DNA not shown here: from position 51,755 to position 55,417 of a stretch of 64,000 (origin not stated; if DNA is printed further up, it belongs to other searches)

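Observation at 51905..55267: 1120-aa secreted protein combining a LamG/DUF1080-like domain, a beta-propeller and three CxxCH motifs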

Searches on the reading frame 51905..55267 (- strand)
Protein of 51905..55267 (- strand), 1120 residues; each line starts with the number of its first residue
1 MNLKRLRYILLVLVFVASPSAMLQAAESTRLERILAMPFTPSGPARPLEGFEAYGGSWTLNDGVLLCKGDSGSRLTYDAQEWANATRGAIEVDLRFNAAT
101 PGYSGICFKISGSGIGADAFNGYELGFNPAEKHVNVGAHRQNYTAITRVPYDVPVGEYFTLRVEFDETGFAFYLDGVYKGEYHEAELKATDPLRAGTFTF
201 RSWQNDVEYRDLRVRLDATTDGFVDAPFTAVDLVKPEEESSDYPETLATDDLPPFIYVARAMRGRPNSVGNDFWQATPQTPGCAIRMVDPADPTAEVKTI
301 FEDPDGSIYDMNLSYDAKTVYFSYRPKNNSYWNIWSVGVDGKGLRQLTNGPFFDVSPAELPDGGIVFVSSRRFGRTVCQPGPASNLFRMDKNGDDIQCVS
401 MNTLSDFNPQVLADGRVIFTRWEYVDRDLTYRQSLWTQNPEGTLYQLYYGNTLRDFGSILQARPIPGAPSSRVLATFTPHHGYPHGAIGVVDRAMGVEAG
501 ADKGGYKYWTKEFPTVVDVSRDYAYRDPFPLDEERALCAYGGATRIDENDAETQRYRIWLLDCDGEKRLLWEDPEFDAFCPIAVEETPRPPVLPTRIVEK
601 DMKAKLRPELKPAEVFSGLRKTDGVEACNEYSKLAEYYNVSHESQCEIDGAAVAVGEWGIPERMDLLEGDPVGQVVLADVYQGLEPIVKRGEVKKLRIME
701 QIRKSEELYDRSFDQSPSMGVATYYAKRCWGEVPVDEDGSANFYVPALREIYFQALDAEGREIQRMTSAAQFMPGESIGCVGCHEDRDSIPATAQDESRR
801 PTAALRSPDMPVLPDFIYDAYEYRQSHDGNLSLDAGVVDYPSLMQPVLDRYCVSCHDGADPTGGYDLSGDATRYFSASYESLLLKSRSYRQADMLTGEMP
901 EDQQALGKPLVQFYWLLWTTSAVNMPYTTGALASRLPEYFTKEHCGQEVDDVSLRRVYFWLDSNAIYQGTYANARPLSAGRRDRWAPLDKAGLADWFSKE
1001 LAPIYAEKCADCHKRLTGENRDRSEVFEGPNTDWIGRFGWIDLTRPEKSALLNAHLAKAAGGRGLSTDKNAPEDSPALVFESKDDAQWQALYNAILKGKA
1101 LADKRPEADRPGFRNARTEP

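Call 3: search_protein_families(library=pfam, proteins=[window:51905-55267:-], max_evalue=1)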
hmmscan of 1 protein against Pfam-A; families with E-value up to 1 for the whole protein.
window:51905-55267:- (1120 aa): 8 families
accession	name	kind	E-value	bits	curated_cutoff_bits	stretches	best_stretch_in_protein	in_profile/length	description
PF18582.6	HZS_alpha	-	1.2e-24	87.1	26.6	1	691-785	1-98/98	Hydrazine synthase alpha subunit middle domain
PF06439.18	3keto-disac_hyd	-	5.6e-10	40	26.8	1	48-215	11-187/187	3-keto-disaccharide hydrolase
PF13442.11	Cytochrome_CBB3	-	4.9e-05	24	27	0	1001-1019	6-22/68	Cytochrome C oxidase, cbb3-type, subunit III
PF07676.18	PD40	-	0.0014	18.9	20.9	1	344-374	1-32/38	WD40-like Beta Propeller Repeat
PF09699.15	Paired_CXXCH_1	-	0.0014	18.7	20.6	0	1003-1020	3-20/41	Doubled CXXCH motif (Paired_CXXCH_1)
PF14522.11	Cytochrome_C7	-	0.0038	17.5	24.8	0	1006-1022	13-29/67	Cytochrome c7 and related cytochrome c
PF13385.13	Laminin_G_3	-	0.008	16.8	27.6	1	116-196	44-122/151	Concanavalin A-like lectin/glucanases superfamily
PF00034.26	Cytochrom_C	-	0.043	15.6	21.3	0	1004-1029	7-27/90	Cytochrome c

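Call 4: search_protein_families(library=ncbifam, proteins=[window:51905-55267:-], max_evalue=1)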
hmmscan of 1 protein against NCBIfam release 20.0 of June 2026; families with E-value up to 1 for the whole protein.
window:51905-55267:- (1120 aa): 4 families
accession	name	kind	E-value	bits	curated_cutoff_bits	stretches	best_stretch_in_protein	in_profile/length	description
NF052339.1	hydrazine_alpha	equivalog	1.5e-16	59.5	800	4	286-366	84-163/804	hydrazine synthase subunit alpha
TIGR02800.1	propeller_TolB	equivalog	3.4e-05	23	343.15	1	314-420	243-339/418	Tol-Pal system beta propeller repeat protein TolB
TIGR01905.1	paired_CXXCH_1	subfamily_domain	0.014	15.3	25.2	0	846-859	3-16/41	doubled CXXCH domain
TIGR03507.1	decahem_SO1788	subfamily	0.036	12.5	209.3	0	780-860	184-254/672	OmcA/MtrC family decaheme c-type cytochrome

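Call 5: search_solved_structures(query=window:51905-55267:-, max_evalue=1, show_alignments=2)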
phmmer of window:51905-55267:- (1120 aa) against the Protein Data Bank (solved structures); distinct sequences matched with E-value up to 1: 2.
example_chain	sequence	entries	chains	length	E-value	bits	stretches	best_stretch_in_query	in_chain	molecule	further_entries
5c2v_A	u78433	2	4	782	1.5e-05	26.1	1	830-888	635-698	HYDRAZINE SYNTHASE ALPHA SUBUNIT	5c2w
4txd_A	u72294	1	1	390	0.92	10.2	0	1000-1063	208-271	Csc2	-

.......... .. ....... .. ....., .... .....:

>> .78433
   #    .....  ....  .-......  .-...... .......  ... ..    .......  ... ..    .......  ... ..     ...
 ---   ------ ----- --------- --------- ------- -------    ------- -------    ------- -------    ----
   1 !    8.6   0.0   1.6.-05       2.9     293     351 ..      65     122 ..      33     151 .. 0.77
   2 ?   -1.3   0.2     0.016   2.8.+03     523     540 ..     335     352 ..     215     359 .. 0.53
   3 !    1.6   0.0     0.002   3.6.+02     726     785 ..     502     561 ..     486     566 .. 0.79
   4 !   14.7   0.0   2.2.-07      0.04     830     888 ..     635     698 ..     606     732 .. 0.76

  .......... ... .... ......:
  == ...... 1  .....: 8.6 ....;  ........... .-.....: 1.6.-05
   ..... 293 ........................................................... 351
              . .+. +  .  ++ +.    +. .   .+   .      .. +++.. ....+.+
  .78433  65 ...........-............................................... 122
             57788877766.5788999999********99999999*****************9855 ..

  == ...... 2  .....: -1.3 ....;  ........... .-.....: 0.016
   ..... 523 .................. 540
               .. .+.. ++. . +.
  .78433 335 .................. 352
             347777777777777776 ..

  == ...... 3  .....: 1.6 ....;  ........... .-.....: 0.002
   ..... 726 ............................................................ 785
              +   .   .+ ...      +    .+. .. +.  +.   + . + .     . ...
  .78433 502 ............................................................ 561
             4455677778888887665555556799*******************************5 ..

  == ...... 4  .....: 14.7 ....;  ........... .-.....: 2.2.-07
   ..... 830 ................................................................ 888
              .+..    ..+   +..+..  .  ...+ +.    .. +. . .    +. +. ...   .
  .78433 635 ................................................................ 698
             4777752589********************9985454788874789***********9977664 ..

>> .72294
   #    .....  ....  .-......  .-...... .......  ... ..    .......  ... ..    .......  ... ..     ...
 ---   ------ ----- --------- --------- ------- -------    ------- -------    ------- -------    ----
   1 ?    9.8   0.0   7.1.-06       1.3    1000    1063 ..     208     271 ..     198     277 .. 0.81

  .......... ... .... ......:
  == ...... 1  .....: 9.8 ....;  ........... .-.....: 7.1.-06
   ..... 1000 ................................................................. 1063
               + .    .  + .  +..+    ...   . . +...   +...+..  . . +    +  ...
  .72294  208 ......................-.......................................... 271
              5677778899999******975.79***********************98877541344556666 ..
